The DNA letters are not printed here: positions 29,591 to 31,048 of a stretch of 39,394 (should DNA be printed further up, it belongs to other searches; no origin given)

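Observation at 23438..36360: Secretin-less type IV pilus locus that mixes T4a (PilM/N/O) and Tad (TadZ/CpaE-like) parts, with a kinase embedded in the operon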

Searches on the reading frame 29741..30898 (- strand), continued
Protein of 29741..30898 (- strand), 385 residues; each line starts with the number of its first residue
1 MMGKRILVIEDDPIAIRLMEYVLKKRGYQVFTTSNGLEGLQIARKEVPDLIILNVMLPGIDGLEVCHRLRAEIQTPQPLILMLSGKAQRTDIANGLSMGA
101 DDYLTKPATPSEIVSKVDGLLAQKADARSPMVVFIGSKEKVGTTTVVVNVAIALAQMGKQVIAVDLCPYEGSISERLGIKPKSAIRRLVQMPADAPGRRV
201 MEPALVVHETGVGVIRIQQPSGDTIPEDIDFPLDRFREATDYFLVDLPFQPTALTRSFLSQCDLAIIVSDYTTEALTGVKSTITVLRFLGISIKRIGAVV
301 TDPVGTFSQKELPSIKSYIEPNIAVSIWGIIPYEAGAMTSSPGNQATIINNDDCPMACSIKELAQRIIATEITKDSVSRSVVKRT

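Call 33: find_encoding_contigs(protein=P0065, flank=10000, max_places=1)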
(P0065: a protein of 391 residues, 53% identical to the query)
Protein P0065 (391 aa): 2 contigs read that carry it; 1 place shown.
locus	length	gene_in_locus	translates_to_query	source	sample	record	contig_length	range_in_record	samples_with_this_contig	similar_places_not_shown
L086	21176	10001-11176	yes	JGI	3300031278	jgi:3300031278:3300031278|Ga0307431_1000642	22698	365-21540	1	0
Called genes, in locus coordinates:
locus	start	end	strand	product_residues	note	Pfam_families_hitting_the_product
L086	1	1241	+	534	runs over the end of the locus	?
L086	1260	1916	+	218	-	PF09335:VTT_dom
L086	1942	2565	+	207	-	PF13489:Methyltransf_23, PF13847:Methyltransf_31, PF08241:Methyltransf_11, PF08242:Methyltransf_12, PF13649:Methyltransf_25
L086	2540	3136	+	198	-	PF08241:Methyltransf_11 (weak), PF08242:Methyltransf_12 (weak), PF13649:Methyltransf_25 (weak)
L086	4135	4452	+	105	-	PF00076:RRM_1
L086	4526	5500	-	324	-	PF00248:Aldo_ket_red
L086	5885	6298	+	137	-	PF07963:N_methyl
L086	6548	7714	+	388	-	PF00989:PAS, PF08448:PAS_4, PF13426:PAS_9, PF08447:PAS_3, PF00512:HisKA, PF02518:HATPase_c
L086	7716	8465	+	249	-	PF00072:Response_reg, PF23198:PDE8A_N (faint), PF13380:CoA_binding_2 (faint), PF00072:Response_reg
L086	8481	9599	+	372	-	PF00072:Response_reg, PF00512:HisKA, PF02518:HATPase_c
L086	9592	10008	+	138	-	PF00072:Response_reg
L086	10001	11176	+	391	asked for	PF00072:Response_reg, PF13614:AAA_31 (faint), PF01656:CbiA (weak), PF06564:CBP_BcsQ (faint), PF10609:ParA (weak)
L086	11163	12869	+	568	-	PF05157:MshEN, PF00437:T2SSE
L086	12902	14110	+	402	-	PF00482:T2SSF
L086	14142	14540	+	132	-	-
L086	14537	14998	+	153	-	PF07963:N_methyl (weak)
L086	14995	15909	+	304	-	PF25084:LbH_EIF2B (faint), PF04519:Bactofilin, PF10833:DUF2572 (faint), PF25087:GMPPB_C (faint), PF11999:Ice_binding (weak), PF04519:Bactofilin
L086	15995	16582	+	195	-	-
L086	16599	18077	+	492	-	PF11104:PilM_2, PF05137:PilN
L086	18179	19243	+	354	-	PF00437:T2SSE, PF13401:AAA_22 (weak)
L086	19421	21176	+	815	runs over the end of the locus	PF00133:tRNA-synt_1, PF09334:tRNA-synt_1g, PF13603:tRNA-synt_1_2, PF00133:tRNA-synt_1, PF09334:tRNA-synt_1g (weak), PF08264:Anticodon_1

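Call 34: find_encoding_contigs(protein=P0094, flank=10000, max_places=1)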
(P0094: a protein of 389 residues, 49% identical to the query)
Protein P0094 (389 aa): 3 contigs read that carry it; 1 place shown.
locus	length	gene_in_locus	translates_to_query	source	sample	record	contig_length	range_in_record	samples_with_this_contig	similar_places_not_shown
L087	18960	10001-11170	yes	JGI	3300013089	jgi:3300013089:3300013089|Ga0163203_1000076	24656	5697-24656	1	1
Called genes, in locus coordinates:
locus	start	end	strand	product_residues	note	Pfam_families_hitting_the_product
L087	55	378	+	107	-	PF00076:RRM_1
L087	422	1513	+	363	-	PF00483:NTP_transferase, PF12804:NTP_transf_3, PF00132:Hexapep (faint), PF25084:LbH_EIF2B, PF25247:LbH_GLGC (faint), PF24894:Hexapep_GlmU, PF25087:GMPPB_C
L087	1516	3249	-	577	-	-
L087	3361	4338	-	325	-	PF00005:ABC_tran, PF13304:AAA_21 (faint), PF08352:oligo_HPY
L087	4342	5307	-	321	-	PF00005:ABC_tran, PF08352:oligo_HPY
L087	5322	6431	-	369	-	PF12911:OppC_N, PF00528:BPD_transp_1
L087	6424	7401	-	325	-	PF19300:BPD_transp_1_N, PF00528:BPD_transp_1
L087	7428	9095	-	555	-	PF00496:SBP_bac_5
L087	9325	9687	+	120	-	PF07963:N_methyl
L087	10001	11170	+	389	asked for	PF00072:Response_reg, PF06564:CBP_BcsQ (faint), PF13614:AAA_31, PF01656:CbiA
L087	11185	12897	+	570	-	PF05157:MshEN, PF00437:T2SSE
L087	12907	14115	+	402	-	PF00482:T2SSF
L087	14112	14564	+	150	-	-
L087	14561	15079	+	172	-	PF07963:N_methyl (weak)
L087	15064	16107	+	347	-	-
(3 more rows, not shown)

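Call 43: search_dna_similar(query=window:29741-30898:-, collection=plasmids, mode=protein, max_evalue=0.00001, max_rows=40)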
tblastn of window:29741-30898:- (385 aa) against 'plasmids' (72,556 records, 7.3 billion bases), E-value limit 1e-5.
The search stops at 5000 records and this limit was reached: more records match than are counted here, and every count below describes the 5000 best-scoring records only.
In 1 record(s) the limit of 40 matching pieces per record was reached: places in those records are undercounted.
Records with a match: at least 5000; places in all: 12362; records where one place covers at least 80% of the query: 0.
Best place of each record, by identity: <60% 5000.
By first word of the organism name: Klebsiella 2112; Enterococcus 482; Bacillus 260; Escherichia 198; Rhizobium 165; Sinorhizobium 154; Enterobacter 147; Ralstonia 144; Pantoea 107; Salmonella 79; and 241 more.
By predicted mobility (MOB-suite, as given by PLSDB): non-mobilizable 2274; conjugative 2035; mobilizable 691.
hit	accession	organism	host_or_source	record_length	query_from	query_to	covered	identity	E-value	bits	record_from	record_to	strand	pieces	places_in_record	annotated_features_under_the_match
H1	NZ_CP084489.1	Ensifer adhaerens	cellculture,soil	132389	2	237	61%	31.9%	3e-13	79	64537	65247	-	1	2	winged helix-turn-helix domain-containing protein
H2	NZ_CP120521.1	Enterobacter roggenkampii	Homo sapiens,feces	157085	4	226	58%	32.5%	3e-16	88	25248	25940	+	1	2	pcoR: copper response regulator transcription factor PcoR | pcoS: copper resistance membrane spanning protein PcoS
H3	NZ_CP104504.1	Escherichia coli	Poultry,Broiler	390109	4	226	58%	32.5%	4e-16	88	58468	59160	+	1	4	pcoR: copper response regulator transcription factor PcoR (x2) | pcoS: copper resistance membrane spanning protein PcoS (x2)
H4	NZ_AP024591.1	Enterobacter kobei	-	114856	4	226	58%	32.5%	4e-16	87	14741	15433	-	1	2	pcoR: copper response regulator transcription factor PcoR | pcoS: copper resistance membrane spanning protein PcoS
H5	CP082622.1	Salmonella enterica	Chicken thighs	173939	4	226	58%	32.5%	5e-16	87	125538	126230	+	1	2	pcoR: copper response regulator transcription factor PcoR | pcoS: copper resistance membrane spanning protein PcoS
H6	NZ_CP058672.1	Salmonella enterica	-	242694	4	226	58%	32.5%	5e-16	87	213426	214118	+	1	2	pcoR: copper response regulator transcription factor PcoR | pcoS: copper resistance membrane spanning protein PcoS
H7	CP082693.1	Salmonella enterica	Chicken Wings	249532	4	226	58%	32.5%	5e-16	87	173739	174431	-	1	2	pcoR: copper response regulator transcription factor PcoR | pcoS: copper resistance membrane spanning protein PcoS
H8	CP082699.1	Salmonella enterica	Chicken Wings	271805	4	226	58%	32.5%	5e-16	87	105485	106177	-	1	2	pcoR: copper response regulator transcription factor PcoR | pcoS: copper resistance membrane spanning protein PcoS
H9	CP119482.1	Salmonella enterica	Comminuted Turkey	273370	4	226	58%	32.5%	5e-16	87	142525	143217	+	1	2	pcoR: copper response regulator transcription factor PcoR | pcoS: copper resistance membrane spanning protein PcoS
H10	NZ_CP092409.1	Klebsiella pneumoniae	Bovine,assembly,Mastitis-milk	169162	4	226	58%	32.5%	6e-16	87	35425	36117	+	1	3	pcoR: copper response regulator transcription factor PcoR | pcoS: copper resistance membrane spanning protein PcoS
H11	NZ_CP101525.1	Burkholderia arboris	mixed culture,soil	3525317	5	219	56%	33.3%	6e-17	90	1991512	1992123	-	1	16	none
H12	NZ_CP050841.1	Klebsiella pneumoniae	milk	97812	4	226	58%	32.1%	4e-16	88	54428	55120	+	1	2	pcoR: copper response regulator transcription factor PcoR | pcoS: copper resistance membrane spanning protein PcoS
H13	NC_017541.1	Klebsiella pneumoniae KCTC 2242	-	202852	4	226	58%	32.1%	4e-16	87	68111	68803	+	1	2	pcoR: copper response regulator transcription factor PcoR | pcoS: copper resistance membrane spanning protein PcoS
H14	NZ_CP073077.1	Klebsiella pneumoniae subsp. pneumoniae Ecl8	Homo sapiens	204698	4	226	58%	32.1%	4e-16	87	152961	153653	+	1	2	pcoR: copper response regulator transcription factor PcoR | pcoS: copper resistance membrane spanning protein PcoS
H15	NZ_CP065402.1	Klebsiella pneumoniae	meropenem treated soil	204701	4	226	58%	32.1%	4e-16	87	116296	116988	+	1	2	pcoR: copper response regulator transcription factor PcoR | pcoS: copper resistance membrane spanning protein PcoS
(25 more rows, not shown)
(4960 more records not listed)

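Call 45: predict_structure(alignment_id=A1)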
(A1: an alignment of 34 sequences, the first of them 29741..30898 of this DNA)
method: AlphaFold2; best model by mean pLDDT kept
length: 385 residues; sequences in the alignment: 34
mean_pLDDT: 75.6   pTM: 0.60
mean pLDDT of the five models: 75.6, 75.2, 73.6, 70.8, 66.2
residues with pLDDT >= 90: 87; 70-90: 194; 50-70: 48; < 50: 56
segments of 3 or more residues with pLDDT < 50: 183-203, 221-230, 338-346, 373-385
pLDDT, mean of each block of 10 residues (from residue 1): 82 93 91 95 90 90 88 73 82 78 87 85 65 85 87 87 77 77 39 36 63 73 42 66 84 77 89 85 86 89 77 78 85 61 46 80 89 40 29
secondary structure, 60 per line:
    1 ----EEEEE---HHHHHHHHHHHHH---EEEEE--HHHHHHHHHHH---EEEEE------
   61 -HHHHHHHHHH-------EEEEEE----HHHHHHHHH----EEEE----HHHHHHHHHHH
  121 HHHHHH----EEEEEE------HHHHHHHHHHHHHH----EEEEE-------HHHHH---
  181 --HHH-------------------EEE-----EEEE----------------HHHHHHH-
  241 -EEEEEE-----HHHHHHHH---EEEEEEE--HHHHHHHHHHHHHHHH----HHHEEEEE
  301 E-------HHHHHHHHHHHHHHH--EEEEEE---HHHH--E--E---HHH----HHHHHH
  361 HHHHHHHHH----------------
elements in order: E5-9 H13-25 E29-33 H36-46 E50-54 H62-71 E79-84 H89-97 E102-105 H110-126 E131-136 H143-156 E161-165 H173-177 E205-207 E213-216 H233-239 E242-247 H253-260 E264-270 H273-288 E296-301 H309-323 E326-331 H335-338 H355-369

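Call 48: fold_search(model_id=the predicted structure, library=pdb)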
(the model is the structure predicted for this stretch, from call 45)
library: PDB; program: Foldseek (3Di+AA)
matches with E <= 10: 1794; with E <= 0.001: 819
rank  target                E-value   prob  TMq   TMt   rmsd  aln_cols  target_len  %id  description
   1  3fkq                  1.5e-11  1.00  0.42  0.45  14.7       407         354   17  Crystal structure of NtrC-like two-domain protein (RER070207001320) from Eubacterium rectale at 2.10 A resolution (released 2009-01-06)
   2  9g85_D                1.8e-11  1.00  0.29  0.26  17.8       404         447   16  Structure of Response regulator PleD in complex with c-diGMP and ppGpp (released 2025-08-06)
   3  2v0n_A                2.8e-11  1.00  0.32  0.27  17.9       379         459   17  ACTIVATED RESPONSE REGULATOR PLED IN COMPLEX WITH C-DIGMP AND GTP- ALPHA-S (released 2007-08-21)
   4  9g86_B                3.7e-11  1.00  0.29  0.26  17.5       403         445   17  Structure of Response regulator PleD in complex with c-diGMP and pppGpp (released 2025-08-06)
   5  9g85_B                3.9e-11  1.00  0.29  0.26  16.8       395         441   16  Structure of Response regulator PleD in complex with c-diGMP and ppGpp (released 2025-08-06)
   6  9g85_A                4.9e-11  1.00  0.29  0.25  17.3       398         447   16  Structure of Response regulator PleD in complex with c-diGMP and ppGpp (released 2025-08-06)
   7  1w25_A                5.2e-11  1.00  0.29  0.25  17.4       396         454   16  Response regulator PleD in complex with c-diGMP (released 2004-11-18)
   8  9g85_C                7.4e-11  1.00  0.29  0.25  16.7       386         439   18  Structure of Response regulator PleD in complex with c-diGMP and ppGpp (released 2025-08-06)
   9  8fk2_A                7.8e-11  1.00  0.30  0.92   1.8       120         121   40  The N-terminal VicR from Streptococcus mutans (released 2023-10-25)
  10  9g86_A                7.8e-11  1.00  0.30  0.26  17.6       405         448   16  Structure of Response regulator PleD in complex with c-diGMP and pppGpp (released 2025-08-06)
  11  5e3j_A                9.3e-11  1.00  0.30  0.93   1.5       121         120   37  The response regulator RstA is a potential drug target for Acinetobacter baumannii (released 2016-05-04)
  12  9dvt_R                9.8e-11  1.00  0.31  0.49   1.6       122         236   43  Cryo-EM structure of RpaA bound to PkaiBC DNA and the CTD of the alpha subunit of RNAP from the cyanobacterium Synecho (released 2025-10-15)
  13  2a9o                  1.1e-10  1.00  0.30  0.95   1.1       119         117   42  Crystal structures of an activated YycF homologue, the essential response regulator from S.pneumoniae in complex with Be (released 2006-09-26)
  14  1hyq                  1.2e-10  1.00  0.51  0.82   4.3       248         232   22  MIND BACTERIAL CELL DIVISION REGULATOR FROM A. FULGIDUS (released 2001-03-14)
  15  9dvt_S                2.1e-10  1.00  0.30  0.50   1.7       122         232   43  Cryo-EM structure of RpaA bound to PkaiBC DNA and the CTD of the alpha subunit of RNAP from the cyanobacterium Synecho (released 2025-10-15)
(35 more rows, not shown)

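Call 68: find_encoding_contigs(protein=window:29741-30898:-, flank=2000, max_places=3)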
Protein window:29741-30898:- (385 aa): 1 contig read that carries it; 1 place shown.
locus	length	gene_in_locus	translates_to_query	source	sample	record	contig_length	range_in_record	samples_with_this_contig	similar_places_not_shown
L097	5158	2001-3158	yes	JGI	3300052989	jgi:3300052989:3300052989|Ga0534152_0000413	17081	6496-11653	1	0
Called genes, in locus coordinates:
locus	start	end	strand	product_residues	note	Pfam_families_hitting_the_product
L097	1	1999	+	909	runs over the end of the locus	PF00072:Response_reg, PF00989:PAS (weak), PF08448:PAS_4 (faint), PF13188:PAS_8 (weak), PF13426:PAS_9, PF00512:HisKA, PF02518:HATPase_c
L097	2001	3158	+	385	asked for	PF00072:Response_reg, PF01656:CbiA (weak), PF06564:CBP_BcsQ (faint), PF10609:ParA (faint), PF13614:AAA_31 (weak)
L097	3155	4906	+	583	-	PF05157:MshEN, PF00437:T2SSE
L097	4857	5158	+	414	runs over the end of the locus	PF00482:T2SSF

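Call 69: find_encoding_contigs(protein=P0050, flank=10000, max_places=1)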
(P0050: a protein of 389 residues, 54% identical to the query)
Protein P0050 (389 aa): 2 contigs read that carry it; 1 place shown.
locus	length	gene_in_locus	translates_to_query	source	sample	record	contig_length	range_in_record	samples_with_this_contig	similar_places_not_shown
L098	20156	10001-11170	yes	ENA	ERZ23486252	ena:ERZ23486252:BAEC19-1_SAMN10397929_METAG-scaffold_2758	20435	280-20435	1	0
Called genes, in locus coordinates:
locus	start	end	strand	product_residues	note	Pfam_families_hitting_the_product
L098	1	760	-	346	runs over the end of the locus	?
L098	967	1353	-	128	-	PF00072:Response_reg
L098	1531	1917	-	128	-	PF00072:Response_reg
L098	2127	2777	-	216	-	PF00072:Response_reg, PF00486:Trans_reg_C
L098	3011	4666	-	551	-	PF01590:GAF (weak), PF13492:GAF_3, PF00512:HisKA, PF02518:HATPase_c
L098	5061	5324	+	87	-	PF12728:HTH_17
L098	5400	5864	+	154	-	PF07963:N_methyl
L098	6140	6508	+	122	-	-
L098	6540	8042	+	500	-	PF03796:DnaB_C (faint), PF06745:ATPase, PF13481:AAA_25 (faint), PF23442:DUF7125 (faint), PF09848:SLFN-g3_helicase (faint), PF20720:nSTAND3 (faint), PF06745:ATPase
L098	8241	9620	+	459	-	PF13185:GAF_2, PF00512:HisKA, PF02518:HATPase_c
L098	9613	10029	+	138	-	PF00072:Response_reg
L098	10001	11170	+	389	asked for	PF00072:Response_reg, PF10609:ParA, PF01656:CbiA (weak), PF02374:ArsA_ATPase (weak), PF06564:CBP_BcsQ (weak), PF13614:AAA_31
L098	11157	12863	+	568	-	PF05157:MshEN, PF00437:T2SSE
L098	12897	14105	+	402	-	PF00482:T2SSF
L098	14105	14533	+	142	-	-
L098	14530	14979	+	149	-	PF07963:N_methyl (weak), PF15980:ComGF (faint)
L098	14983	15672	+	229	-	-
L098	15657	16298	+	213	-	-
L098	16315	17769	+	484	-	PF11104:PilM_2, PF05137:PilN (weak)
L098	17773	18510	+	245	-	PF06750:A24_N_bact, PF01478:Peptidase_A24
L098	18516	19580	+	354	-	PF00437:T2SSE, PF13401:AAA_22 (weak)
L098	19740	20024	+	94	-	PF01713:Smr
